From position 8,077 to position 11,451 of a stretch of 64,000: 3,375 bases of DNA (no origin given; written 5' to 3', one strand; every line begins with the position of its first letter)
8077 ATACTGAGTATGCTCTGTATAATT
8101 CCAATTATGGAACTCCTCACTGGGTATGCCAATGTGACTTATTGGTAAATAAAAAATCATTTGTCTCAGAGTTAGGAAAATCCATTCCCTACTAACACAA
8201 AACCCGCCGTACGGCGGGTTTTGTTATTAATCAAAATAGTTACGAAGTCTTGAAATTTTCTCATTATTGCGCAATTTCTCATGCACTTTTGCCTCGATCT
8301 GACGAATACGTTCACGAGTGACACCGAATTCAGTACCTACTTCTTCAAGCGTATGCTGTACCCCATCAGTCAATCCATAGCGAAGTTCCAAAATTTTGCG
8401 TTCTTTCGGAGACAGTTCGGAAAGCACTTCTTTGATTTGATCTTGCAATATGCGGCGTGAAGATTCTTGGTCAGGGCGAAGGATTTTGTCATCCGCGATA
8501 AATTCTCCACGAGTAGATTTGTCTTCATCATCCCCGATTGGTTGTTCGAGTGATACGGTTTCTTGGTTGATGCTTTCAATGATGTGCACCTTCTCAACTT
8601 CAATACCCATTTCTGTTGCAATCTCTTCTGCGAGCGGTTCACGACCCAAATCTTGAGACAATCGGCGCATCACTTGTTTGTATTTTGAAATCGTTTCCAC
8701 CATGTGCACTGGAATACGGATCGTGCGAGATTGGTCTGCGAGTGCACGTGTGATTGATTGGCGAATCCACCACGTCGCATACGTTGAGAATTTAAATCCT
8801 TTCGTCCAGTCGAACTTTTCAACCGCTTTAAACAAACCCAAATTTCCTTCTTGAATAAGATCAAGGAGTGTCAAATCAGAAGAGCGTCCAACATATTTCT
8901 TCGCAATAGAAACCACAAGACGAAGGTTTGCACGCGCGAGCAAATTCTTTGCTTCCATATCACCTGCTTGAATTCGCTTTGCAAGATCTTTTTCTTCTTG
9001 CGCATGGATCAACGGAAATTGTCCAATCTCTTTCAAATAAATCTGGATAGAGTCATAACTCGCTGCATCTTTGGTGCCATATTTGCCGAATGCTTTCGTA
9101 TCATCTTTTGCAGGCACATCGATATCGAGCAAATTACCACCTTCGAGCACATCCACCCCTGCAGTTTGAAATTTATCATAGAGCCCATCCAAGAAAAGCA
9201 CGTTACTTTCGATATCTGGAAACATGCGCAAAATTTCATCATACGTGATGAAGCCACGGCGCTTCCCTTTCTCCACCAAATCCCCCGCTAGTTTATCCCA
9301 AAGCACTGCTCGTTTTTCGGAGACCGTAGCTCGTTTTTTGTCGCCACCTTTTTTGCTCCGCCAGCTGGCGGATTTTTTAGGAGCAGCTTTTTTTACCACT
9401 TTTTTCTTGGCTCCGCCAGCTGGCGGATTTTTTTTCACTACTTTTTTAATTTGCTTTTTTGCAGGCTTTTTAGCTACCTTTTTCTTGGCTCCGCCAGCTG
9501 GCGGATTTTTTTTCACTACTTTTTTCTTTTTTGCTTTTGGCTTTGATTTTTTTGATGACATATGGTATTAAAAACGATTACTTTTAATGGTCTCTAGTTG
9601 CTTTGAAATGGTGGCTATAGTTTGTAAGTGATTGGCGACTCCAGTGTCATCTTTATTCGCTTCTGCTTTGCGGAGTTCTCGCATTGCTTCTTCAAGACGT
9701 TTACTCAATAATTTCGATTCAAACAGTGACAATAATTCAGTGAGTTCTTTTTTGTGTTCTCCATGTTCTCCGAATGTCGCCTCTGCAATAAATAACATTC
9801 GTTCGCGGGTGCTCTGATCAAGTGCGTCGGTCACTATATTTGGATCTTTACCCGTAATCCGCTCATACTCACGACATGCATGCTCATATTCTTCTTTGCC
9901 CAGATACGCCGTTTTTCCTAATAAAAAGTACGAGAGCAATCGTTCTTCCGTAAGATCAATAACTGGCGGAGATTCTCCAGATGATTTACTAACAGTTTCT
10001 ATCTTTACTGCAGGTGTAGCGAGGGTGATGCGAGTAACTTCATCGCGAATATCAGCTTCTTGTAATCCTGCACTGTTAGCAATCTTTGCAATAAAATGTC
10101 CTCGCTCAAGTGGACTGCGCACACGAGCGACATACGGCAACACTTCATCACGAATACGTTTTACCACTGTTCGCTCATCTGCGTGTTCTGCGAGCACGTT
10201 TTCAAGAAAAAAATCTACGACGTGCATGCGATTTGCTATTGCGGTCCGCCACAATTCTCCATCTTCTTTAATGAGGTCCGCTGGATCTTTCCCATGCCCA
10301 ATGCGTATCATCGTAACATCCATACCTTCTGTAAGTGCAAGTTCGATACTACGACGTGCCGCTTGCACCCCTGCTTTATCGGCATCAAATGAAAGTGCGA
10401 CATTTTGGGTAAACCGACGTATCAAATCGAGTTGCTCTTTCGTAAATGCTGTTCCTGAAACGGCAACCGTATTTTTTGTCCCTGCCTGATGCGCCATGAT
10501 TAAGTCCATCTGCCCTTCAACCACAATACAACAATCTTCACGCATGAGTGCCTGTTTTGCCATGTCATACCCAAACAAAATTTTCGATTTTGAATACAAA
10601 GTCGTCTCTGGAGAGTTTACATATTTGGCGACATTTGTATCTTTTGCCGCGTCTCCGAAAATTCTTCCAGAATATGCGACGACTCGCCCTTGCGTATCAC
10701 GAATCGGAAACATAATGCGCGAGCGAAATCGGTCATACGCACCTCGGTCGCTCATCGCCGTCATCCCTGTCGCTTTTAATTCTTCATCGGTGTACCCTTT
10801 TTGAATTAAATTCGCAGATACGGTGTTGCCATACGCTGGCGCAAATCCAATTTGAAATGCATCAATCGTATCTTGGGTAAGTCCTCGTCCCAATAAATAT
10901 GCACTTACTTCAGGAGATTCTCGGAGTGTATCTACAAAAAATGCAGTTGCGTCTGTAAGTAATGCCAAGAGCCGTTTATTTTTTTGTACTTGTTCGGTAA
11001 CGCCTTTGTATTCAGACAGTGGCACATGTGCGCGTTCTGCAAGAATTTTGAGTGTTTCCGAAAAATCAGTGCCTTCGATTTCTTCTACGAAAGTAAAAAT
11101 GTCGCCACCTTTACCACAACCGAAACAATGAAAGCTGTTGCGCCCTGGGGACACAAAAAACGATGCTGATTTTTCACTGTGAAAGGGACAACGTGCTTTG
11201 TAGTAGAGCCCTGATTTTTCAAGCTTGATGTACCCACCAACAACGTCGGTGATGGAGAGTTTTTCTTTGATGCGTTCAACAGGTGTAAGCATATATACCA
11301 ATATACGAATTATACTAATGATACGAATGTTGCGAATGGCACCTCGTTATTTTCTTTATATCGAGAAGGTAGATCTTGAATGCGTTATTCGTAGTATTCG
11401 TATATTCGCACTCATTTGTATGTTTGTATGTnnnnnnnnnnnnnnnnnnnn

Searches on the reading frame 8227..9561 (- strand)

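Call 10: search_protein_families(library=pfam, proteins=[window:8227-9561:-], max_evalue=0.00001)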
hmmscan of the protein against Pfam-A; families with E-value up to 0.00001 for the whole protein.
window:8227-9561:- (444 aa): 5 families
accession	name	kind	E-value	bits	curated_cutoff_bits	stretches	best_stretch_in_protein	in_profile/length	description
PF04542.20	Sigma70_r2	-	5.1e-22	77.9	24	1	208-280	1-71/71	Sigma-70 region 2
PF04539.22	Sigma70_r3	-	2.8e-20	72.6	25.3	1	289-365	1-76/78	Sigma-70 region 3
PF04545.22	Sigma70_r4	-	4.7e-17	61.7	24.1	1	379-432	1-50/50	Sigma-70, region 4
PF00140.25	Sigma70_r1_2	-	9e-14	51.6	22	1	170-202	1-33/34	Sigma-70 factor, region 1.2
PF03979.19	Sigma70_r1_1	-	1.1e-09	38.5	22.5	1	94-143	9-58/81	Sigma-70 factor, region 1.1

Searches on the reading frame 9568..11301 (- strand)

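Call 10: search_protein_families(library=pfam, proteins=[window:9568-11301:-], max_evalue=0.00001)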
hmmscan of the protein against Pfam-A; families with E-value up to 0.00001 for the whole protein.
window:9568-11301:- (577 aa): 6 families
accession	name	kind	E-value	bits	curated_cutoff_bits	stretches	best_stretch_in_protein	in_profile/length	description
PF08275.17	DNAG_N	-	8.7e-36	123.3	26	1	122-249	2-128/128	DNA primase catalytic core, N-terminal domain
PF01807.25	Zn_ribbon_DnaG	-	1.8e-30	105.1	24.9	1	8-96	6-94/98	CHC2 zinc finger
PF13155.12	Toprim_2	-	1.6e-19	70.5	22.1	1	259-343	1-87/88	Toprim-like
PF13662.12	Toprim_4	-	3.1e-16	59.8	25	1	257-332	2-84/85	Toprim domain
PF01751.28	Toprim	-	1.3e-09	38.6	23.1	1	259-323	3-85/96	Toprim domain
PF13362.12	Toprim_3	-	5.1e-07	30.5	27.2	1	258-348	2-93/95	Toprim domain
